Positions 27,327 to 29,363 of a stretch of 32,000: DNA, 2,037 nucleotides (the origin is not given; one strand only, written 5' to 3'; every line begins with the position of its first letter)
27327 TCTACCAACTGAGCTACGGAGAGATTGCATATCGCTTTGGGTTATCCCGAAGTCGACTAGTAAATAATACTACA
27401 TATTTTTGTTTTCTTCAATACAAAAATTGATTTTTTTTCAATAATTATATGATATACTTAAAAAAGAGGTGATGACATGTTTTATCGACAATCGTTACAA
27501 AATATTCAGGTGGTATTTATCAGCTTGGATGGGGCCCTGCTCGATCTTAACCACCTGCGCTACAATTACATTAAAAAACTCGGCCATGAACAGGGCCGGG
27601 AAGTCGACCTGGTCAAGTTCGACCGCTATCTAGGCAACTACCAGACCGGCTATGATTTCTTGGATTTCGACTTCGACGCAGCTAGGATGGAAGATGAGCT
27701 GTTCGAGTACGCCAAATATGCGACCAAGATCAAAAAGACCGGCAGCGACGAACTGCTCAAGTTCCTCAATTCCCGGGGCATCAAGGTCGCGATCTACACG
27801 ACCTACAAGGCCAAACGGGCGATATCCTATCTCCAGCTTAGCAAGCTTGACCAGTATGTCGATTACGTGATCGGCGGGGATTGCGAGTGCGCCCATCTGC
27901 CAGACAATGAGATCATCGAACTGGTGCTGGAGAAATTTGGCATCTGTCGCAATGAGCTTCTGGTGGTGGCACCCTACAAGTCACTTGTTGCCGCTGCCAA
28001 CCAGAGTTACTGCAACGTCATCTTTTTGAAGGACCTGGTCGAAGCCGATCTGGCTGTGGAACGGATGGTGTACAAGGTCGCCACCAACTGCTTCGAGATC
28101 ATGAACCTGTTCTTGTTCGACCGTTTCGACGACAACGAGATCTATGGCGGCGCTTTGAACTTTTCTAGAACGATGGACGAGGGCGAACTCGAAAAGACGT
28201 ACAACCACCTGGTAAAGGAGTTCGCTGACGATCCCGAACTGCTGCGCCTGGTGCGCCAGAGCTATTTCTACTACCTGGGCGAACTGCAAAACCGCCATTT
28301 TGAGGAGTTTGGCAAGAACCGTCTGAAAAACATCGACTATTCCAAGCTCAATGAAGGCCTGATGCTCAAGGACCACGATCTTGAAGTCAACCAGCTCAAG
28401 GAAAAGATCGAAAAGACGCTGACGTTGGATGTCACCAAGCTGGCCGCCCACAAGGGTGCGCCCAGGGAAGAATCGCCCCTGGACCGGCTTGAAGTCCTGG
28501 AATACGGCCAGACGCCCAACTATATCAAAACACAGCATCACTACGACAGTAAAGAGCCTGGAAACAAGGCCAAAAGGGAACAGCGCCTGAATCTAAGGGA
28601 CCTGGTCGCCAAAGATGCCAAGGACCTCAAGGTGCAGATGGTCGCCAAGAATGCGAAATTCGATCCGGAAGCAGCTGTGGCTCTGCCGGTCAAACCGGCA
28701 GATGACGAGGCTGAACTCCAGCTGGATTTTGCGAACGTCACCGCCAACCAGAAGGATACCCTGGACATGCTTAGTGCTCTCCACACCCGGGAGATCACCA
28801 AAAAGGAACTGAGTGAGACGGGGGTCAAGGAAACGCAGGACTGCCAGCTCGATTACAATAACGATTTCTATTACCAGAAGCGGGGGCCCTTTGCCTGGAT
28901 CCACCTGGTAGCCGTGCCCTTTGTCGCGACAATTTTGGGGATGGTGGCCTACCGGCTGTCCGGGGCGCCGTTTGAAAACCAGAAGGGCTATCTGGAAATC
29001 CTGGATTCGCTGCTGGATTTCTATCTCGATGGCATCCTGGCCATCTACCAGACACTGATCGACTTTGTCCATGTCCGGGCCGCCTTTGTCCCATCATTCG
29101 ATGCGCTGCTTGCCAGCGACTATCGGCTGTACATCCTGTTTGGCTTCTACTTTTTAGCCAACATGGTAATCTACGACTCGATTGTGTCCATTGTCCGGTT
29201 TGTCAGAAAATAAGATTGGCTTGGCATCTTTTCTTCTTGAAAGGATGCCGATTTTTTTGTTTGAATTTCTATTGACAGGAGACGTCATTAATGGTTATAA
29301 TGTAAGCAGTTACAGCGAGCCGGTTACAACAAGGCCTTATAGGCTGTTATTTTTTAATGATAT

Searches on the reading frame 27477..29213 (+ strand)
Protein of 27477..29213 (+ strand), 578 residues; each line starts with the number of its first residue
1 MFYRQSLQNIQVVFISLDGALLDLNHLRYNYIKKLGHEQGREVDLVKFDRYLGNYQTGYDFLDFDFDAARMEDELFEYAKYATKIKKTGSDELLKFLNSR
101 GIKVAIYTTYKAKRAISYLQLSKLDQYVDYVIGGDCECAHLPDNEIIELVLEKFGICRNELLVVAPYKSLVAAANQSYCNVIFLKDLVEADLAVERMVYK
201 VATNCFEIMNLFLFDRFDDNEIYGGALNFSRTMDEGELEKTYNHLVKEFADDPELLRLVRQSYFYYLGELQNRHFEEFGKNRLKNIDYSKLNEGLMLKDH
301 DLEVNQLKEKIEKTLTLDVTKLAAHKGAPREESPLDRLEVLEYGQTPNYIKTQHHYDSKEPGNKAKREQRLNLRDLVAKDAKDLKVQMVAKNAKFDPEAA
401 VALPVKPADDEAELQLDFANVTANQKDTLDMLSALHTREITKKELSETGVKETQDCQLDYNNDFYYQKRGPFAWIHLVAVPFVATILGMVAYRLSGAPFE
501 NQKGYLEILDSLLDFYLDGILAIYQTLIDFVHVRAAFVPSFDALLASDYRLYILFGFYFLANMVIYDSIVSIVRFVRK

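Call 35: search_protein_families(library=pfam, proteins=[window:27477-29213:+])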
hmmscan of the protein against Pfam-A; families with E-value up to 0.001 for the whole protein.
window:27477-29213:+ (578 aa): 2 families
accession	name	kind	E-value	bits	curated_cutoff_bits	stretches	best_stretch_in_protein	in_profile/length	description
PF13419.12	HAD_2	-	4.4e-11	43.6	23.8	1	17-181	5-175/178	Haloacid dehalogenase-like hydrolase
PF00702.32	Hydrolase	-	1.1e-05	26.4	26.4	1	53-164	66-177/191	haloacid dehalogenase-like hydrolase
